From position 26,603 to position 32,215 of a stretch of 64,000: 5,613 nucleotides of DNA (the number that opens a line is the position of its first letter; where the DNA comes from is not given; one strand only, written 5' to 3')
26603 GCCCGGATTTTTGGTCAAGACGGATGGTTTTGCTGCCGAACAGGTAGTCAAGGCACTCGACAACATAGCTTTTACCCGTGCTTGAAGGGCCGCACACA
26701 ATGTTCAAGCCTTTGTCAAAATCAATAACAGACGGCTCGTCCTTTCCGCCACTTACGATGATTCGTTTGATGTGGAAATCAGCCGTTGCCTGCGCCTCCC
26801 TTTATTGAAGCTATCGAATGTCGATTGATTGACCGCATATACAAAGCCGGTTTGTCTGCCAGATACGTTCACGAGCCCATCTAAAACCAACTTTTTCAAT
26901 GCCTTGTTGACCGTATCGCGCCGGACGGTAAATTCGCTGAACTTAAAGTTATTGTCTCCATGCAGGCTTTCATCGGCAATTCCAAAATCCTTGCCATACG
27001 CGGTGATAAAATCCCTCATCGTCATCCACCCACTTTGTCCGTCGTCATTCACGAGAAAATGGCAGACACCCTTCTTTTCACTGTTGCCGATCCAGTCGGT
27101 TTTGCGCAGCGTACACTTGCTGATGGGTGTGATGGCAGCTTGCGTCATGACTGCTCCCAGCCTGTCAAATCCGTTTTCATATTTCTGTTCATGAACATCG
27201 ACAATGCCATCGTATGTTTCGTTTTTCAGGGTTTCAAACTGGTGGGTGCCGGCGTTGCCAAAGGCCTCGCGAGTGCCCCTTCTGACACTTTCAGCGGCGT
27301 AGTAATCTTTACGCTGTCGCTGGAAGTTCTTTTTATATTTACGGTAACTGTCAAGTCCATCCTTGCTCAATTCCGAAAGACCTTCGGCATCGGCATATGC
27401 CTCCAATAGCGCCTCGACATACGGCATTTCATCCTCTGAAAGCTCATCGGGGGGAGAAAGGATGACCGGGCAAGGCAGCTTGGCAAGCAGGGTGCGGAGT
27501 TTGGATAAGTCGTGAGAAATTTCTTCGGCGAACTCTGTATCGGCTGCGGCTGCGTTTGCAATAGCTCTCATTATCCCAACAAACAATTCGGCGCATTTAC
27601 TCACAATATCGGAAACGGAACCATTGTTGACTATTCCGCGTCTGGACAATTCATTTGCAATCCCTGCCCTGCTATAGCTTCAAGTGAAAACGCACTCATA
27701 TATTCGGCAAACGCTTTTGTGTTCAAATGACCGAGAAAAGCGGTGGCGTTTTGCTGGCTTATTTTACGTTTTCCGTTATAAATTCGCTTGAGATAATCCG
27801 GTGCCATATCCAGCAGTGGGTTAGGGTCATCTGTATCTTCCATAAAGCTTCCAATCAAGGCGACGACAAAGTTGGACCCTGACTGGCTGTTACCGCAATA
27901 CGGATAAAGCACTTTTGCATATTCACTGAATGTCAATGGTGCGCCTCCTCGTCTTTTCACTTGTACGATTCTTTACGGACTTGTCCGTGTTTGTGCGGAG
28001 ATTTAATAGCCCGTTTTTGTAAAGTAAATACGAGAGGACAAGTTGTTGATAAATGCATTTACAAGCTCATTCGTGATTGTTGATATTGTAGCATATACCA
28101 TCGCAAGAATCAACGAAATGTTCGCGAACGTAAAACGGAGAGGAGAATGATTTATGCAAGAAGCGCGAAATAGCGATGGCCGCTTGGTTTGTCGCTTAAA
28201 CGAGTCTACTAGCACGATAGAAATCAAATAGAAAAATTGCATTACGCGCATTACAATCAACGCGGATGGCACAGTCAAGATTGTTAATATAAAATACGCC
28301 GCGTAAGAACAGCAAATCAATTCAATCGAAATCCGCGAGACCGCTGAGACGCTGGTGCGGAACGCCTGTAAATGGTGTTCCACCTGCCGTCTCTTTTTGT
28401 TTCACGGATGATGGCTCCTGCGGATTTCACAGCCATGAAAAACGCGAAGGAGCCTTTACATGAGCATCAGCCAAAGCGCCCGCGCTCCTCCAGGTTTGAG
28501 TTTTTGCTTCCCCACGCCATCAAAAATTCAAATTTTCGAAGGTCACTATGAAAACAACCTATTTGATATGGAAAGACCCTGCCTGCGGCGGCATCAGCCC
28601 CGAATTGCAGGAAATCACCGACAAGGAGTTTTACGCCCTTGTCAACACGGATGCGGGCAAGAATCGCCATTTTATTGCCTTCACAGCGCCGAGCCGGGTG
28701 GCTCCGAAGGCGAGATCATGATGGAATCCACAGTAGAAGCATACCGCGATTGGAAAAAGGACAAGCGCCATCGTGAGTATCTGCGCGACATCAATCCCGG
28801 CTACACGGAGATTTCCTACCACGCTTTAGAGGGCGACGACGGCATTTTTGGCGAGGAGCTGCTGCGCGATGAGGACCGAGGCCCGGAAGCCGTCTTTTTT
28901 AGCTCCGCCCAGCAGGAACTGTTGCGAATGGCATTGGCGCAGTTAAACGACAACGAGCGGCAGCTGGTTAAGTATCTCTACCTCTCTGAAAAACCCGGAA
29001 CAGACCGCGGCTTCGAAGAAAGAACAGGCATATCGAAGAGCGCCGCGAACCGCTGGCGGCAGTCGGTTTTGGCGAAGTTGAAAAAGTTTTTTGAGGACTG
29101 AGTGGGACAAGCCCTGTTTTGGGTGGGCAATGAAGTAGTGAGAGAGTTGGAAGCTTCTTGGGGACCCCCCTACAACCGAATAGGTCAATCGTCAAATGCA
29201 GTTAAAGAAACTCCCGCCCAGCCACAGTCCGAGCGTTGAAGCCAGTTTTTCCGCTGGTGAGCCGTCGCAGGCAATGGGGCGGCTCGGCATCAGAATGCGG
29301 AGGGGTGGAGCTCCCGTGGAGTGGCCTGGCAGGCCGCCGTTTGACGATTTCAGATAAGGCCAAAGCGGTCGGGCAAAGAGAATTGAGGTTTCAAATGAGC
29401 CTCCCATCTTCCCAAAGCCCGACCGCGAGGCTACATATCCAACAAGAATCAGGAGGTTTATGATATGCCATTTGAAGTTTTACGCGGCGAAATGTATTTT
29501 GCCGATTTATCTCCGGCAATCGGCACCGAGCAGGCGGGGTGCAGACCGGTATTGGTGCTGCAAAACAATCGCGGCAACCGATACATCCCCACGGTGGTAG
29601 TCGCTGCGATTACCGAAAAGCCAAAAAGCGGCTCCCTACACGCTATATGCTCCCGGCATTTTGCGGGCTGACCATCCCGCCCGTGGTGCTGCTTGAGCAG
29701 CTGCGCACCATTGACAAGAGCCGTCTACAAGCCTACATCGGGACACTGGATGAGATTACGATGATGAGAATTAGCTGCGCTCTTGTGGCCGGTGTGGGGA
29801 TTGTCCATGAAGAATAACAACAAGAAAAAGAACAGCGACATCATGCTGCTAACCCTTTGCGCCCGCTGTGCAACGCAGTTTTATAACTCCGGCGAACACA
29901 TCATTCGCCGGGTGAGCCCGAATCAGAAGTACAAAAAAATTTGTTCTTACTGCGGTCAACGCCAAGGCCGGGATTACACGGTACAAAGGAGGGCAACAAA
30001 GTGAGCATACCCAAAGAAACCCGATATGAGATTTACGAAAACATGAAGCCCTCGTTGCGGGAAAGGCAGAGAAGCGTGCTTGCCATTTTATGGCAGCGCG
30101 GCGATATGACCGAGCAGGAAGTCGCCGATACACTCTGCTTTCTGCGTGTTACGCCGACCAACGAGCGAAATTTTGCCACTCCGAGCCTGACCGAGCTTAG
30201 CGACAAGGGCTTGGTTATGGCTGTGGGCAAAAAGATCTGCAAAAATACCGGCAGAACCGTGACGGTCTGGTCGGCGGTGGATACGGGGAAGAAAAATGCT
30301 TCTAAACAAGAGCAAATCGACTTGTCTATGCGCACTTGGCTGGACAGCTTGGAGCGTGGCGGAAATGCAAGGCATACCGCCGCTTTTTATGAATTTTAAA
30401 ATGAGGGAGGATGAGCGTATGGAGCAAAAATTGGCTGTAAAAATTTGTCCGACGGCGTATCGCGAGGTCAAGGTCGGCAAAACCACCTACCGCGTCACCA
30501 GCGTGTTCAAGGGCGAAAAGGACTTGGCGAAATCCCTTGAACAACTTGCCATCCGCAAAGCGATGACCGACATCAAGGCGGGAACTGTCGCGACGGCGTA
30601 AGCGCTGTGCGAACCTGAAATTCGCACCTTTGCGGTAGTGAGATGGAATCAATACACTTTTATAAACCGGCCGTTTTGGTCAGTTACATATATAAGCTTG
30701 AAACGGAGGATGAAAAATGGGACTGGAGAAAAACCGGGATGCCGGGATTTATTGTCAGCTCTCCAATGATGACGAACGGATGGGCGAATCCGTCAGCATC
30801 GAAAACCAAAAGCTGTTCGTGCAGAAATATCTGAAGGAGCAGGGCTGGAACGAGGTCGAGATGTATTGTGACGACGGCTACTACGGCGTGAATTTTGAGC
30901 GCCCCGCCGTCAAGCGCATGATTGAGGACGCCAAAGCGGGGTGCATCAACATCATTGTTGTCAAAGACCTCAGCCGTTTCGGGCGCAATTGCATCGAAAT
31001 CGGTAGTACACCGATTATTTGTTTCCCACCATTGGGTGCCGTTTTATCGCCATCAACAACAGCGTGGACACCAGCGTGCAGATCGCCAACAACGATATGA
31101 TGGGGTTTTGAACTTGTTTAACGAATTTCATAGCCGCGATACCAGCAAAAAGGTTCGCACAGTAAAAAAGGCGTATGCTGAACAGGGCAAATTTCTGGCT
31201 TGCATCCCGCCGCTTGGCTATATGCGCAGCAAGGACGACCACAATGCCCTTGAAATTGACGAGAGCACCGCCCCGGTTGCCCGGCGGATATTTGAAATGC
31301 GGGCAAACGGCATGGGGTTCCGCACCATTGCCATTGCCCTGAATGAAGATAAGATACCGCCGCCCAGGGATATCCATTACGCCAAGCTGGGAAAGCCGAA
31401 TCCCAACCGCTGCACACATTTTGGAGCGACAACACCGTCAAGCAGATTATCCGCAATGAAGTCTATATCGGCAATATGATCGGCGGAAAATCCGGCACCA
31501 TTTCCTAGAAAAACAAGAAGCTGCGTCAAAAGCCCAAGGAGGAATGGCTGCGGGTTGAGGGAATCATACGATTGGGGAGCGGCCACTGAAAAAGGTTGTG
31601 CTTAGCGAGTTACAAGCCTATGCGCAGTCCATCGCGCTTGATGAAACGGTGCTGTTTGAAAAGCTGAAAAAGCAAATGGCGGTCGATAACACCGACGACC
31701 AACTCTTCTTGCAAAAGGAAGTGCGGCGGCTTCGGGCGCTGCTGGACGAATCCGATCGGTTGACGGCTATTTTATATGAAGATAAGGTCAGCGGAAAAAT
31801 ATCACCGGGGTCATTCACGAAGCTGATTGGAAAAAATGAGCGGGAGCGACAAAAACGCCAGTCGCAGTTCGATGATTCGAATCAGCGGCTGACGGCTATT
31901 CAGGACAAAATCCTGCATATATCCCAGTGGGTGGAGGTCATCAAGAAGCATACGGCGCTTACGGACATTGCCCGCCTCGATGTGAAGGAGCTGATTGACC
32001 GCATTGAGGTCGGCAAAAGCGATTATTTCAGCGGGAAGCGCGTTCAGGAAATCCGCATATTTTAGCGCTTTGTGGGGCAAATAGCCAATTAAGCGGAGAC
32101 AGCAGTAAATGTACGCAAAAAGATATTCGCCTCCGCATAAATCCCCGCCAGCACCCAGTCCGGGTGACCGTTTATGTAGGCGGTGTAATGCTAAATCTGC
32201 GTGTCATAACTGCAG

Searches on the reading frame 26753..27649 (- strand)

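Call 16: search_protein_families(library=pfam, proteins=[window:26753-27649:-], max_evalue=0.001)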
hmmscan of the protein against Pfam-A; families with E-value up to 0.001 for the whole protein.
window:26753-27649:- (298 aa): 2 families
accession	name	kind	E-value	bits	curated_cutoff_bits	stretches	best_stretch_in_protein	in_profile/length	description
PF20282.3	CTD6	-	2e-43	148.4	26.4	1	74-204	1-127/130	C-terminal domain 6 of the ABC-three component (ABC-3C) systems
PF20288.3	MC2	-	7.5e-22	78.2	26.9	1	210-279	30-99/145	ABC-three component (ABC-3C) system Middle Component 2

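Call 56: search_protein_families(library=padloc, proteins=[window:26753-27649:-], max_evalue=0.01)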
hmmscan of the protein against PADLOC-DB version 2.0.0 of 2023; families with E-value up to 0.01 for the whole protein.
window:26753-27649:- (298 aa): 5 families
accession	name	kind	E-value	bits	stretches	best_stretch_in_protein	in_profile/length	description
PDLC03857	LmuA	-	2.8e-61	206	1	14-209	112-323/327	-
PDLC03852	LmuA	-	7.1e-39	132.7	1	42-209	171-333/336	-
PDLC03875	LmuC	-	5.9e-26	89.2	1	209-276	32-99/149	-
PDLC03871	LmuC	-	4.5e-10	37.8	1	210-277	39-105/156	-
PDLC03869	LmuC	-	0.0021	15.8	1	239-278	84-123/168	-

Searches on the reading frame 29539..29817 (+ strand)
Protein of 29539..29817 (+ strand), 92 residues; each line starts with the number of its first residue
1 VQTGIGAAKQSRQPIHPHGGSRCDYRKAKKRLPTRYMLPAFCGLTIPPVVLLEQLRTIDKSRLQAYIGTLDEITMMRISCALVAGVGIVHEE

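Call 19: search_protein_families(library=pfam, proteins=[window:29539-29817:+], max_evalue=0.01)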
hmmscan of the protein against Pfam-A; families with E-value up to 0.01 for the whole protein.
window:29539-29817:+ (92 aa): 1 family
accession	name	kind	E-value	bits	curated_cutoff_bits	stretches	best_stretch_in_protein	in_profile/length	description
PF02452.23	PemK_toxin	-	6.4e-08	33.2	23.1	1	28-82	49-105/109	PemK-like, MazF-like toxin of type II toxin-antitoxin system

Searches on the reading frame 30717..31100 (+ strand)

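Call 19: search_protein_families(library=pfam, proteins=[window:30717-31100:+], max_evalue=0.01)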
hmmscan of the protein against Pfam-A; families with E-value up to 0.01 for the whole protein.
window:30717-31100:+ (127 aa): 1 family
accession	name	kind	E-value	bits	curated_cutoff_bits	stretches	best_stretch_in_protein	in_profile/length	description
PF00239.26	Resolvase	-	2.4e-14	54.1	23.3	1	11-95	3-82/145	Resolvase, N terminal domain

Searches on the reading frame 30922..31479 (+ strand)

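Call 19: search_protein_families(library=pfam, proteins=[window:30922-31479:+], max_evalue=0.01)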
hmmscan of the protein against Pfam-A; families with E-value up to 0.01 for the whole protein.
window:30922-31479:+ (185 aa): 1 family
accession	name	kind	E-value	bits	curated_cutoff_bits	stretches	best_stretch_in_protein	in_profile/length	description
PF07508.19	Recombinase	-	4.7e-06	27.2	21.1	1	115-150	2-37/102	Recombinase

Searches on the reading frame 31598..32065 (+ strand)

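Call 19: search_protein_families(library=pfam, proteins=[window:31598-32065:+], max_evalue=0.01)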
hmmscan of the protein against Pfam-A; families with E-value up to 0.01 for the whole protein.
window:31598-32065:+ (155 aa): 1 family
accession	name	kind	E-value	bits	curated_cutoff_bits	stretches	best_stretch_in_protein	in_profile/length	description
PF14287.11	DUF4368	-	8.8e-10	39.1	25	1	98-155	2-59/67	Domain of unknown function (DUF4368)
